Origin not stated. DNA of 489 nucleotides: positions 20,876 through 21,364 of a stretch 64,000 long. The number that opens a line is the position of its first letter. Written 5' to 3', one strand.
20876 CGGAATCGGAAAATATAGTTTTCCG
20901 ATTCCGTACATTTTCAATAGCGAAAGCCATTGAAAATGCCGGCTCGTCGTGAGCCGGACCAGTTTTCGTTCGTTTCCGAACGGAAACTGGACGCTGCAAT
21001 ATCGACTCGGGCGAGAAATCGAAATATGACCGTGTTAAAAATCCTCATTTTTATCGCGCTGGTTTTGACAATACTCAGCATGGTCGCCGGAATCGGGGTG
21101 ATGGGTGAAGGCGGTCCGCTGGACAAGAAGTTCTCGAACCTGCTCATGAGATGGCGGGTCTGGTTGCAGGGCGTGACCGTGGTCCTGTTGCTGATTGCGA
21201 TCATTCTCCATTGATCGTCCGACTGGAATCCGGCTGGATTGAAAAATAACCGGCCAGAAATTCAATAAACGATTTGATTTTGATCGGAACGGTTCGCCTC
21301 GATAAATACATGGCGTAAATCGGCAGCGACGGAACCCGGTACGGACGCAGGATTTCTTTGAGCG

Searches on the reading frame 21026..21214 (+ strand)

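Call 71: search_protein_families(library=pfam, proteins=[window:21026-21214:+], max_evalue=0.01)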
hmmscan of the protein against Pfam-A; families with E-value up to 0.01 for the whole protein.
window:21026-21214:+ (62 aa): 2 families
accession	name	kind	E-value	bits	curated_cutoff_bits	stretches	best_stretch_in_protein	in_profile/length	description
PF04588.18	HIG_1_N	-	9e-10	39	22.4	1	6-57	3-51/52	Hypoxia induced protein conserved region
PF11137.13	DUF2909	-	0.00029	21.1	31.4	1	4-60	1-56/60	Protein of unknown function (DUF2909)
